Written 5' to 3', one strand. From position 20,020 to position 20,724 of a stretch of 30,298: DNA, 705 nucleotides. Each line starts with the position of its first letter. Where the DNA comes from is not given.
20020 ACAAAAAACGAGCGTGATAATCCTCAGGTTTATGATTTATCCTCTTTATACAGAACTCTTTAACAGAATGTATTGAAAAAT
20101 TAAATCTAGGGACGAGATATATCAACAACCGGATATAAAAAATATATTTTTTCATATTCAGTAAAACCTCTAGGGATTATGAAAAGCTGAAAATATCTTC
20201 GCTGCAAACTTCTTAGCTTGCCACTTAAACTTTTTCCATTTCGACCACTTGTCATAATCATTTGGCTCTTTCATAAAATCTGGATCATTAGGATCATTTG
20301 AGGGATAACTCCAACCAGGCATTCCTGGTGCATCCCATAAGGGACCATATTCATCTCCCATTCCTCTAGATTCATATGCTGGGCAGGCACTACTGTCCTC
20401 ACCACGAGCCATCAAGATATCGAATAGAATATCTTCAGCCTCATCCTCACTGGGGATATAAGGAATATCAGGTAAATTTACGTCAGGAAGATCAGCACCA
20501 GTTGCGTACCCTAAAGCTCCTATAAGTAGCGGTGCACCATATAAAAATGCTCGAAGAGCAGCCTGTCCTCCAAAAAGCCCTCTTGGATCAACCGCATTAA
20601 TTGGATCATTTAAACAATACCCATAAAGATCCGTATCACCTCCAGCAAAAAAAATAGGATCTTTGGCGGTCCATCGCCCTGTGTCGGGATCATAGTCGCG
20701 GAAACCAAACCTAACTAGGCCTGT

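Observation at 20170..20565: C-terminal 131-aa domain after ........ has no recognisable toxin motif and a hydrophobic helix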

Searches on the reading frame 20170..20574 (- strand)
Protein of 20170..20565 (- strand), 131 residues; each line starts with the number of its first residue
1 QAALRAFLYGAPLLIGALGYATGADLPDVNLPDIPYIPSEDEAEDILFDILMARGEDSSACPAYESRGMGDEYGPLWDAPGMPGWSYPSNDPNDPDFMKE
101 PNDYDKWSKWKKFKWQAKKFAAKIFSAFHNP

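Call 5: search_protein_families(library=pfam, proteins=[window:20170-20565:-], max_evalue=1)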
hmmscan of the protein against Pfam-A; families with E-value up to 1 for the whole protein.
window:20170-20565:- (131 aa): 0 families

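Call 6: search_protein_families(library=ncbifam, proteins=[window:20170-20565:-], max_evalue=1)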
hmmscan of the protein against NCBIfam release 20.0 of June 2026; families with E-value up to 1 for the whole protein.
window:20170-20565:- (131 aa): 0 families

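Call 8: find_homologous_proteins(query=window:20170-20565:-, max_evalue=0.01)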
Query window:20170-20565:- (131 aa): 5 proteins with E <= 0.01 among 12 candidates.
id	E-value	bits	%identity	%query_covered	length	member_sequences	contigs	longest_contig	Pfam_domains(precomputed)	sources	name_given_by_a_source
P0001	1.1e-26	111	56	93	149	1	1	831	-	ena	-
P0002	4.7e-23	100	46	91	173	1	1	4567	-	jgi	-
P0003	5.1e-22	96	70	46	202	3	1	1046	-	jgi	jgi:RHS repeat-associated protein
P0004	7.6e-15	73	78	39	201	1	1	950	-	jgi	jgi:RHS repeat-associated protein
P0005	5.8e-8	51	85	31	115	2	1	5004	-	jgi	jgi:hypothetical protein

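Call 9: search_solved_structures(query=window:20170-20565:-, max_evalue=10)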
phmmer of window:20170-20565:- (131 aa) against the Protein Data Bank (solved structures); distinct sequences matched with E-value up to 10: 2.
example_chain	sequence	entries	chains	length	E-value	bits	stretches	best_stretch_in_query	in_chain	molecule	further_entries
1oki_A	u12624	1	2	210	0.095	15.7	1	55-118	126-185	BETA CRYSTALLIN B1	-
5zfh_A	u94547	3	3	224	1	12.4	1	32-108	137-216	Kallikrein-7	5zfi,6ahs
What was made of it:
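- On BiTLP-type membrane-permeabilising CTD: phmmer of the 131 aa against all PDB sequences, which include the 2237-aa BiTLP chain, returns only two chance hits (call 9).
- Closest known: C-terminal domains. Different: There is no detectable sequence similarity between the cargos: phmmer of the CT against PDB, which holds full-length BiTLP, finds nothing (call 9).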

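Call 13: find_encoding_contigs(protein=P0002, flank=5000)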
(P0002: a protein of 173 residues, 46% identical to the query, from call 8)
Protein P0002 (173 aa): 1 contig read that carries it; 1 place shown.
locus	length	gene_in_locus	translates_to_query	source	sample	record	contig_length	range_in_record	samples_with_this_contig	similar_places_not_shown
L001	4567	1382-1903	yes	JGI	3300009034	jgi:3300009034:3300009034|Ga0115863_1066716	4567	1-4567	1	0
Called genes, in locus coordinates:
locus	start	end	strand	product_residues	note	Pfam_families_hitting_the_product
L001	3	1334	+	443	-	?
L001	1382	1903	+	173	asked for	-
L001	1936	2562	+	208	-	PF12895:ANAPC3 (faint), PF13181:TPR_8 (faint), PF21033:RMD1-3 (faint), PF13432:TPR_16 (weak), PF14559:TPR_19 (weak), PF13431:TPR_17 (weak), PF00515:TPR_1 (weak), PF07719:TPR_2 (weak), +8 more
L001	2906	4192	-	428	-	PF01548:DEDD_Tnp_IS110, PF02371:Transposase_20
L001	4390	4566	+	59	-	?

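Call 14: find_encoding_contigs(protein=P0005, flank=5000)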
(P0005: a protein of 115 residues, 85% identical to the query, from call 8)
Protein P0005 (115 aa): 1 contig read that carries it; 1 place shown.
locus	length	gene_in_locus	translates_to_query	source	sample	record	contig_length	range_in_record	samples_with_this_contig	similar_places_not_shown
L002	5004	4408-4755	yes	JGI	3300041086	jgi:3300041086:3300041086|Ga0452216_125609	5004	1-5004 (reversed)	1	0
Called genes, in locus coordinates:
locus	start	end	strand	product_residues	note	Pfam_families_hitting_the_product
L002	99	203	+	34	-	-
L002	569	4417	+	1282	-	PF20148:DUF6531, PF05593:RHS_repeat (weak), PF25023:TEN_YD-shell, PF05593:RHS_repeat, PF25023:TEN_YD-shell, PF03527:RHS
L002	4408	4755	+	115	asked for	-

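Call 18: search_protein_representatives(protein=window:20170-20565:-)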
Query: 131 residues. Proteins with E-value up to 0.001 (for the whole library): 15; up to 1e-10: 9; up to 1e-30: 0. The best 15 are listed.
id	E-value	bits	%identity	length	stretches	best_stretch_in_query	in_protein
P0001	3.6e-27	111.2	61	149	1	6-131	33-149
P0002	1.5e-23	99.5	69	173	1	68-131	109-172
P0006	1.3e-21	93.2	72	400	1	71-131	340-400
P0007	3.0e-19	85.5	69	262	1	74-131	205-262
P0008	5.1e-18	81.5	58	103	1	55-131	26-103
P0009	9.0e-16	74.2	49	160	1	42-124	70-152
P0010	1.6e-15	73.4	54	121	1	65-125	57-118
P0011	7.9e-14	67.9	48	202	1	48-125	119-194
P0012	6.0e-11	58.6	49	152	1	66-124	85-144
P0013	1.2e-08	51.1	51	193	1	65-121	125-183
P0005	1.8e-08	50.5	58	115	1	13-78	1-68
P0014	1.2e-06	44.7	49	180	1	71-121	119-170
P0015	4.0e-05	39.7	41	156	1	69-126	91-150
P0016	3.1e-04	36.8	46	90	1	72-121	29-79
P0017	5.0e-04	36.1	45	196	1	52-124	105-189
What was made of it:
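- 20173..20349 (-): Conserved family-defining tail module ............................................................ The Lys/Trp helix lies at 20179-20241. 15 representative clusters at E<=1e-3 among 1.84 billion (call 18).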

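Call 19: predict_structure(protein=window:20170-20565:-)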
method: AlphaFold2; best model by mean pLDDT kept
length: 131 residues; sequences in the alignment: 1
mean_pLDDT: 45.8   pTM: 0.27
mean pLDDT of the five models: 45.8, 43.8, 43.6, 41.9, 40.7
residues with pLDDT >= 90: 0; 70-90: 0; 50-70: 41; < 50: 90
segments of 3 or more residues with pLDDT < 50: 1-12, 15-34, 54-56, 60-90, 97-101, 122-131
pLDDT, mean of each block of 10 residues (from residue 1): 39 46 41 48 59 50 37 34 40 51 52 55 44 40
secondary structure, 60 per line:
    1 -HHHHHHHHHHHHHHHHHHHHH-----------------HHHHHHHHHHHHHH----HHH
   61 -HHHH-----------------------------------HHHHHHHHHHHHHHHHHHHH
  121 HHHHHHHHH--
elements in order: H2-22 H40-53 H62-65 H101-129
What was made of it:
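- Single-sequence AF2 gives pLDDT 46 (call 19).
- Tried and rejected: Single-sequence AF2 was uninformative, with pLDDT 46 (call 19).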

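Call 40: predict_structure(alignment_id=A2)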
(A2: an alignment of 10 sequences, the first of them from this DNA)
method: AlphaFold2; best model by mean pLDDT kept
length: 134 residues; sequences in the alignment: 10
mean_pLDDT: 62.4   pTM: 0.40
mean pLDDT of the five models: 62.4, 61.3, 60.5, 55.7, 50.1
residues with pLDDT >= 90: 8; 70-90: 40; 50-70: 46; < 50: 40
segments of 3 or more residues with pLDDT < 50: 1-8, 26-41, 58-72
pLDDT, mean of each block of 10 residues (from residue 1): 47 57 49 43 54 53 45 58 71 78 91 85 81 59
secondary structure, 60 per line:
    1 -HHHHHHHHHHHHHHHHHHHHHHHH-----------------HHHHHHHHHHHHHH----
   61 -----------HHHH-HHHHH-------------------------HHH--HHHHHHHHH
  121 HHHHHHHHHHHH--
elements in order: H2-25 H43-56 H72-75 H77-81 H112-132
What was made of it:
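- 20497..20565 (-): Moderately hydrophobic Gly/Ala-rich helix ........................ AF2 predicts a helix at low pLDDT (calls 19, 40).
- The AF2 model is only partly confident: mean pLDDT 62 from a 10-sequence alignment (call 40). The tail is predicted with fair confidence to adopt a defined non-regular conformation (call 40). AF2 with an alignment gives pLDDT 71-91 for the tail (call 40).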

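Call 43: search_protein_families(library=pfam, alignment_id=A2, max_evalue=5)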
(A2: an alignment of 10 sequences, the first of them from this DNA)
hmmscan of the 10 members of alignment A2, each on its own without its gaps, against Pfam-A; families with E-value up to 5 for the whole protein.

A. member 1, seq(134 aa): 0 families

B. families by the number of members that match (of 10 scanned): 0 families
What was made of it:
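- Checked: Pfam gives 0 hits at E<=5 for 10 family members (call 43).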

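Call 44: fold_search(model_id=the predicted structure, library=pdb)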
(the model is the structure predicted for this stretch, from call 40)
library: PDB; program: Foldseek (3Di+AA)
matches with E <= 10: 0; with E <= 0.001: 0
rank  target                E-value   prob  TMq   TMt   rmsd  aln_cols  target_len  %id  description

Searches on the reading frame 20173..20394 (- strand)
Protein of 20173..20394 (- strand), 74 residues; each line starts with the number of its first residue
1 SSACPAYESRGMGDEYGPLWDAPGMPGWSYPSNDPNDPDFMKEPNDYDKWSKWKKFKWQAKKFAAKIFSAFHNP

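Call 24: find_homologous_proteins(query=A1, max_evalue=0.01)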
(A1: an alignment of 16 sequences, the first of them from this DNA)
Query A1 (16 sequences) (74 aa, profile of the alignment): 5 proteins with E <= 0.01 among 697 candidates.
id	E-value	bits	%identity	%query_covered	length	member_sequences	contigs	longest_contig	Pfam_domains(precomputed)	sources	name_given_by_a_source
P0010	7.3e-25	104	54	84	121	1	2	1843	-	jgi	jgi:hypothetical protein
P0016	2.3e-24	103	41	80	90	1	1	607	-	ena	-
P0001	9.1e-23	97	83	78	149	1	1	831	-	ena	-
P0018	8.8e-16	75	52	80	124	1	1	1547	-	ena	-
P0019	1.1e-13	68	46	78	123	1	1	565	-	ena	-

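Call 25: search_solved_structures(query=A1, max_evalue=10)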
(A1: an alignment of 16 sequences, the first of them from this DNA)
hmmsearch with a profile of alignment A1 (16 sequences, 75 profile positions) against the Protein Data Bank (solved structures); distinct sequences matched with E-value up to 10: 5.
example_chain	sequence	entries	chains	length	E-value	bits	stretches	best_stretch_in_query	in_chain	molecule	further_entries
8a3k_UNK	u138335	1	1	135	0.00067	22.5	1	52-71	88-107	sc-apCC-4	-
9r1k_A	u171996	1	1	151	0.018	17.9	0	52-71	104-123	sc-apCC-4-A7F-1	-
9r1j_A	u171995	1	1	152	0.037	16.9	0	52-71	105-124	sc-apCC-4-NR-1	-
9r1m_A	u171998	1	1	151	0.052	16.4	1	52-71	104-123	sc-apCC-4-LMF-1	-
9r1l_A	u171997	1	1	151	0.61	13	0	53-71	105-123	sc-apCC-4-SN38-1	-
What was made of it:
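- Checked: PDB sequences give no real hit (calls 9, 25).
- Tried and rejected: These gave only beta-crystallin and kallikrein chance hits, plus designed coiled coils that match the K/W helix by composition (calls 9, 25).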

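Call 26: find_related_loci(query=A1, collection=genome_contigs, flank=8000)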
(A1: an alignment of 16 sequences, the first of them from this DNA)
Query A1 (74 aa) in genome_contigs; peptide patterns used: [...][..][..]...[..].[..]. (x = any residue, [..] = any of these).
184 stretches matched a pattern; 1 encode a relative of the query (tblastn E <= 1e-3); 1 distinct loci.
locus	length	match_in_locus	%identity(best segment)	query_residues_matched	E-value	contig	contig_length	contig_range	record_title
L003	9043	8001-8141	47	3-49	1e-6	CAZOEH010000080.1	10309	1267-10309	MAG TPA_asm: uncultured Desulfonema sp. isolate SRP062349_co5_33 genome assembly, contig: NODE_2967_length_10309_cov_8.3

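Call 29: find_related_loci(query=A1, collection=metagenome_contigs, flank=6000)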
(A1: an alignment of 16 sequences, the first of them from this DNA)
Query A1 (74 aa) in metagenome_contigs; peptide patterns used: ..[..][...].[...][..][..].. (x = any residue, [..] = any of these).
235 stretches matched a pattern; 9 encode a relative of the query (tblastn E <= 1e-3); 9 distinct loci.
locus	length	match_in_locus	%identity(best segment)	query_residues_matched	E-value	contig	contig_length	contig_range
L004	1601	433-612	73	15-74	2e-29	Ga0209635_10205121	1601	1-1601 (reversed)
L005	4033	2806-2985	73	15-74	1e-29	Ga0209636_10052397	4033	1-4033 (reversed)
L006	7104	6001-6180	73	15-74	1e-28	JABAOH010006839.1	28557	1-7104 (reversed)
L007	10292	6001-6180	73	15-74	1e-28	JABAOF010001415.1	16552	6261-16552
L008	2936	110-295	53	10-70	3e-16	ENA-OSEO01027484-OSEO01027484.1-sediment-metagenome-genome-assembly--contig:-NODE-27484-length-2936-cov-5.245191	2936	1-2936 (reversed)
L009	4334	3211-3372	56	10-62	4e-16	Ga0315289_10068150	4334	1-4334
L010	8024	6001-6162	56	10-62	4e-16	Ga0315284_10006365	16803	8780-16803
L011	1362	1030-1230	46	5-62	2e-12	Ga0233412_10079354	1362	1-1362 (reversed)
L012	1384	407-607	46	5-62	3e-12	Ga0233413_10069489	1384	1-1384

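Call 32: search_protein_families(library=pfam, proteins=[L003:8226-8690:+, L010:6244-6690:+, L012:693-1142:+, L008:338-760:+], max_evalue=1)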
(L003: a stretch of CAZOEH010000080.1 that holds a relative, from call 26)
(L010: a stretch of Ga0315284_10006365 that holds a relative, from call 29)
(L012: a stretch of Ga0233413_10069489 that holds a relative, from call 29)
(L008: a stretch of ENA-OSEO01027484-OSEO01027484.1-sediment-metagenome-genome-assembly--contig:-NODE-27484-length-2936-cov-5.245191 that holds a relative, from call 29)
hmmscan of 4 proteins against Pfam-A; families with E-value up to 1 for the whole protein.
L003:8226-8690:+ (154 aa): 2 families
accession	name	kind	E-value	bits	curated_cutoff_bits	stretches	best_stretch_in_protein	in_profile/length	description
PF25350.1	PH_PRMT_N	-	0.043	14.4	27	1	41-75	69-103/104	Protein arginine methyltransferase N-terminal PH domain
PF20853.2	WKTW_rpt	-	0.049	13.9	24.7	1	65-82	4-21/21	WKTW repeat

L010:6244-6690:+ (148 aa): 0 families

L012:693-1142:+ (149 aa): 0 families

L008:338-760:+ (140 aa): 0 families

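Call 71: search_solved_structures(query=A4, max_evalue=10)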
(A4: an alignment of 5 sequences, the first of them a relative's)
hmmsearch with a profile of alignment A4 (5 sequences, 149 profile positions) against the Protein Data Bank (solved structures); distinct sequences matched with E-value up to 10: 2.
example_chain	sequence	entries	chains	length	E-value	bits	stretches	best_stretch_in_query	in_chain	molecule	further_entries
6s5f_A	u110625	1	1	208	0.066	16.3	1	80-125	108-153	Ras-related protein Rab-39B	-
3rby_A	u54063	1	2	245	1.7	11.7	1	11-64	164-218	Uncharacterized protein YLR301W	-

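Call 72: search_protein_families(library=ncbifam, alignment_id=A4, max_evalue=1)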
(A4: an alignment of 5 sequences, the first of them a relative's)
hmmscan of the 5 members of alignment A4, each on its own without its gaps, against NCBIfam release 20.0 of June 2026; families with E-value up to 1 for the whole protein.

A. member 1, L003:8226-8690:+ (154 aa): 1 family
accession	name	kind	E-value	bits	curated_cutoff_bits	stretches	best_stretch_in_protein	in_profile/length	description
NF010299.0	PRK13739.1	equivalog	0.13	11.7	177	1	62-92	11-41/197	conjugal transfer pilus-stabilizing protein TraP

B. families by the number of members that match (of 5 scanned): 2 families
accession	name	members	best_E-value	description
TIGR03557.1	F420_G6P_family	1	0.076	TIGR03557 family F420-dependent LLM class oxidoreductase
NF010299.0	PRK13739.1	1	0.13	conjugal transfer pilus-stabilizing protein TraP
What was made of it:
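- Tried and rejected: The HExxH partner family was searched against Pfam, NCBIfam and PDB, with no match (calls 32, 71, 72).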

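Call 82: find_related_loci(query=A1, collection=viral_contigs, flank=3000)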
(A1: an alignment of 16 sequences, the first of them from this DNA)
Query A1 (74 aa) in viral_contigs; peptide patterns used: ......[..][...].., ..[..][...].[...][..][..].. (x = any residue, [..] = any of these).
37 stretches matched a pattern, but none encodes a relative of the query by tblastn (E <= 1e-3).
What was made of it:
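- Tried and rejected: A scan of viral contigs with the tail profile found no relative (call 82).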
